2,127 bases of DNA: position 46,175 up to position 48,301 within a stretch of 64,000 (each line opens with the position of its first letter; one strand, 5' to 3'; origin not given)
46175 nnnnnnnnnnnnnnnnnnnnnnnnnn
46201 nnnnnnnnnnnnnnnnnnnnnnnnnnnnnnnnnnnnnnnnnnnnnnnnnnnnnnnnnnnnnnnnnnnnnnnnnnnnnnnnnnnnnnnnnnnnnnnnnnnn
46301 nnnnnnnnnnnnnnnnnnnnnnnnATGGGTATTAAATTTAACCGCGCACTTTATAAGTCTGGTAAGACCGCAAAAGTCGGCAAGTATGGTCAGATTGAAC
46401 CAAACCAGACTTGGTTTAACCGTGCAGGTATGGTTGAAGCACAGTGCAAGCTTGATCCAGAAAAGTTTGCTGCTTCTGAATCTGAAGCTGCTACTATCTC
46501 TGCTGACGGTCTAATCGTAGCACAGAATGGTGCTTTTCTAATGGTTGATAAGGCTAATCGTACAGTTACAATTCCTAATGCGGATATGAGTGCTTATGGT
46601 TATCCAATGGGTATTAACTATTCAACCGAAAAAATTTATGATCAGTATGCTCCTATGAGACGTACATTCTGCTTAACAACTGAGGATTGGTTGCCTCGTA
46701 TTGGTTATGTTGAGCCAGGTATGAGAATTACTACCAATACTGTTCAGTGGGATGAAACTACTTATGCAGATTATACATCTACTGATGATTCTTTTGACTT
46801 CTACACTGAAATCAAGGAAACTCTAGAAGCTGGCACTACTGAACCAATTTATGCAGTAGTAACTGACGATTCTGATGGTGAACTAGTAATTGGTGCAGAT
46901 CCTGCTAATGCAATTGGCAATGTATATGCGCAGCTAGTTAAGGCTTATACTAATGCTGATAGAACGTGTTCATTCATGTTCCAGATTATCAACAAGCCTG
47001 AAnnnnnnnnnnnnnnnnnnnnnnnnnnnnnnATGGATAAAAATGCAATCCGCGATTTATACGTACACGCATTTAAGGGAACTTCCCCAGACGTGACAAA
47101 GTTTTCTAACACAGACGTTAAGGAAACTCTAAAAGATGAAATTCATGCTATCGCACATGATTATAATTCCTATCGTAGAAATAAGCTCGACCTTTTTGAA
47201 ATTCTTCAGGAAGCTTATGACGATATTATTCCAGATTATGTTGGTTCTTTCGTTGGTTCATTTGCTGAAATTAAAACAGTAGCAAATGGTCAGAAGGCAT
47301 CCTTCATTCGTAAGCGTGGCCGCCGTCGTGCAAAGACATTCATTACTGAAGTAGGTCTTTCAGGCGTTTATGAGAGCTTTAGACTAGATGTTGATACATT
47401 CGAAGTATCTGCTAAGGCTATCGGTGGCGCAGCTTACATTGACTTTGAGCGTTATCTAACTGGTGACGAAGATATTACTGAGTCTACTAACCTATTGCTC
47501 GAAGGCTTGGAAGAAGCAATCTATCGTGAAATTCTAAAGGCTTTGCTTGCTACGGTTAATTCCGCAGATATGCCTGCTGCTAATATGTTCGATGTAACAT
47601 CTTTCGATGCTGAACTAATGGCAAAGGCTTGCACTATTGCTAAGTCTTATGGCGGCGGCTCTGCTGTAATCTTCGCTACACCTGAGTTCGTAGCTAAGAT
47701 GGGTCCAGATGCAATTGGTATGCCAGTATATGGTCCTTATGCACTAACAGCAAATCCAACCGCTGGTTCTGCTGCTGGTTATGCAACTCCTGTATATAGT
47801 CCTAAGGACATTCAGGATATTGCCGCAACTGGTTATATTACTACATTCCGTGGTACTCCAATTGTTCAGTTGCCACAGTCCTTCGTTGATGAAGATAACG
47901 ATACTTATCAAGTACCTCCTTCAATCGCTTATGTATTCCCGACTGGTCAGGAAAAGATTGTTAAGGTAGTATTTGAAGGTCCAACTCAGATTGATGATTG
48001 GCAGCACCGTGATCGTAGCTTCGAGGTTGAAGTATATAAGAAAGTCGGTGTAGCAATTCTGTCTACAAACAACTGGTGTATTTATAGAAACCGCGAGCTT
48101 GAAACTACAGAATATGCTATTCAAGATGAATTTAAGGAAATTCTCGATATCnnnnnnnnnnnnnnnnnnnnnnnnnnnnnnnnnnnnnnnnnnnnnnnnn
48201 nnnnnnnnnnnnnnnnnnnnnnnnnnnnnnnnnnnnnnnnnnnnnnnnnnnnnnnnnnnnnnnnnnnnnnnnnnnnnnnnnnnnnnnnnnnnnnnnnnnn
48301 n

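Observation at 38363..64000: Late and lysis genes require TAG to be read as an amino acid, most likely Gln; early genes do not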

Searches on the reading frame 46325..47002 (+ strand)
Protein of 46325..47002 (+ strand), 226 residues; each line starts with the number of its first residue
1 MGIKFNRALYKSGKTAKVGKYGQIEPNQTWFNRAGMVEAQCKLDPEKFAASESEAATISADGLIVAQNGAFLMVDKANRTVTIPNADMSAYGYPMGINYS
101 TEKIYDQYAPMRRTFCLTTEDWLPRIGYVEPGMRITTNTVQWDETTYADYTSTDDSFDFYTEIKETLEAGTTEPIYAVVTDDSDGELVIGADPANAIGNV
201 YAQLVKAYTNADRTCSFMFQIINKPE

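Call 9: search_protein_families(library=phrogs, proteins=[window:46325-47002:+], max_evalue=0.001)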
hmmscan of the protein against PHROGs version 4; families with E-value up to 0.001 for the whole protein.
seq(226 aa): 0 families

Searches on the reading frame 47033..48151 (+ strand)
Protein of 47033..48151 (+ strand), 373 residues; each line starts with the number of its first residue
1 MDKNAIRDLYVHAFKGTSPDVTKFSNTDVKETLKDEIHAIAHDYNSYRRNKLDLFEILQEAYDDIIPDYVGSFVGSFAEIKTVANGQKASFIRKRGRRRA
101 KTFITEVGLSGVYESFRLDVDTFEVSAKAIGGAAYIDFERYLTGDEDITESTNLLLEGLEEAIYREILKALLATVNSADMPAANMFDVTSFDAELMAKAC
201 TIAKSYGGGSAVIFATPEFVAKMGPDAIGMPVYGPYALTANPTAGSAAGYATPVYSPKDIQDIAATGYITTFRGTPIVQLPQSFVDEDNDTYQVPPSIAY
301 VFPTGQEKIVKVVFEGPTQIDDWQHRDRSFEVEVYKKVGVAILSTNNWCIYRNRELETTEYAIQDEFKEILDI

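Call 9: search_protein_families(library=phrogs, proteins=[window:47033-48151:+], max_evalue=0.001)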
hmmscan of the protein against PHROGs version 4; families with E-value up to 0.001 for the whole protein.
seq(373 aa): 3 families
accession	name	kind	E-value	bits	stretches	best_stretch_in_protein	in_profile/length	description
phrog_4088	-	unknown function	4.3e-52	178.4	2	2-225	3-226/332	-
phrog_27131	-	unknown function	6.4e-10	40.3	1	5-92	7-96/119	-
phrog_22779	-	unknown function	3.9e-07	30.9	0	265-345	112-196/205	-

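Call 18: find_related_loci(query=window:47033-48151:+, collection=viral_contigs, flank=10000)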
Query seq(373 aa) (373 aa) in viral_contigs; peptide patterns used: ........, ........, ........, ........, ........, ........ (x = any residue, [..] = any of these).
4 stretches matched a pattern; 3 encode a relative of the query (tblastn E <= 1e-3); 3 distinct loci.
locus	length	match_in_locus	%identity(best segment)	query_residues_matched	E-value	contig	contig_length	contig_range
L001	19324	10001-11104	74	1-361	0e+0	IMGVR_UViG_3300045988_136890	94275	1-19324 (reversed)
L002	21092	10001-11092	74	1-361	0e+0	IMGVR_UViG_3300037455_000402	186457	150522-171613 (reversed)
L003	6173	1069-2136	60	1-362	1e-140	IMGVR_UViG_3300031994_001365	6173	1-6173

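Call 27: search_dna_similar(query=window:47033-48151:+, collection=phages, mode=protein, max_rows=25)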
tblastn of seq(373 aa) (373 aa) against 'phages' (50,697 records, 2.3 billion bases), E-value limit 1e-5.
Records with a match: 25; places in all: 25; records where one place covers at least 80% of the query: 25.
Best place of each record, by identity: <60% 25.
By first word of the organism name: Enterococcus 7; Clostridioides 5; Mammaliicoccus 4; Bacteriophage 2; Staphylococcus 2; Brevibacillus 2; Bacillus 2; Phage 1.
By host as written in the record: - 4; Enterococcus faecium 4; Enterococcus faecalis 2; Brevibacillus laterosporus 2; Clostridioides difficile 2; Bacillus cereus 2; Enterococcus faecium 374iF1 (22) 1; Staphylococcus haemolyticus 1; and 7 more.
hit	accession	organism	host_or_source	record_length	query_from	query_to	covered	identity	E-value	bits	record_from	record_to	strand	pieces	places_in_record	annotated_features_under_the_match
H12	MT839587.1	Bacteriophage sp.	human fecal samples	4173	6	359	95%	52.3%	3e-110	356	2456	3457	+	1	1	record has no annotation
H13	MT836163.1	Bacteriophage sp.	human fecal samples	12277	24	360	90%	38.2%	3e-64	226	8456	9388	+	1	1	record has no annotation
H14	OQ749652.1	Phage Phass-1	human gut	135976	29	356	88%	34.8%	3e-52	192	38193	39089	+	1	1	hypothetical protein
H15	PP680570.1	Enterococcus phage VRE9_4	Enterococcus faecium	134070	6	356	94%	29.5%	6e-44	168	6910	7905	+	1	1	hypothetical protein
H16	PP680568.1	Enterococcus phage VRE9_2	Enterococcus faecium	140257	6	356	94%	29.5%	7e-44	168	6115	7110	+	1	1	hypothetical protein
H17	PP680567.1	Enterococcus phage VRE9_1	Enterococcus faecium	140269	6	356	94%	29.5%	7e-44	168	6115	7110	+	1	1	hypothetical protein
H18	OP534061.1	Enterococcus phage H1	Enterococcus faecium 374iF1 (22)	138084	6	356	94%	29.5%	8e-44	167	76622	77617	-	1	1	hypothetical protein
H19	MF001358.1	Enterococcus phage EF1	Enterococcus faecalis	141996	6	356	94%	29.5%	8e-44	167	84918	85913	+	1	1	hypothetical protein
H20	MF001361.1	Enterococcus phage EF5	Enterococcus faecalis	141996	6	356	94%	29.5%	8e-44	167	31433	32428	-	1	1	hypothetical protein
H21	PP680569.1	Enterococcus phage VRE9_3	Enterococcus faecium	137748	6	356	94%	29.2%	1e-43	167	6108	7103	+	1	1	hypothetical protein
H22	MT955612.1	Staphylococcus phage SPbeta-like 2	Staphylococcus haemolyticus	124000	4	348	92%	25.3%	7e-18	91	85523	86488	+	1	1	hypothetical protein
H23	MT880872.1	Staphylococcus phage PhiSepi-HH3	Staphylococcus epidermidis HD21-2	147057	4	348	92%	25.3%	7e-18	91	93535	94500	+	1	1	hypothetical protein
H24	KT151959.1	Brevibacillus phage Sundance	Brevibacillus laterosporus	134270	6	352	93%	24.7%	9e-12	72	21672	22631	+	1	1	putative structural protein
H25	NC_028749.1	Brevibacillus phage Sundance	Brevibacillus laterosporus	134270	6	352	93%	24.7%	9e-12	72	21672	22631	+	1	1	putative structural protein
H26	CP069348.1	Clostridioides phage pCD1602_4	water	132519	13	352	91%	24.2%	1e-10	69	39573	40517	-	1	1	record has no annotation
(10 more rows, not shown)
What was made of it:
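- On Phassvirus (phAss-1 genus): Capsid identity is 35% (call 27).
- Closest known: SPbeta-like phages of Firmicutes that use the standard code. Same: Distant capsid homology of 23-30% (call 27).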

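Call 91: find_related_loci(query=window:47033-48151:+, collection=genome_contigs, flank=10000)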
Query window:47033-48151:+ (373 aa) in genome_contigs; peptide patterns used: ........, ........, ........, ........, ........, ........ (x = any residue, [..] = any of these).
62 stretches matched a pattern, but none encodes a relative of the query by tblastn (E <= 1e-3).
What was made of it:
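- Tried and rejected: A prophage or host search with the capsid protein in GTDB genomes found nothing (call 91).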
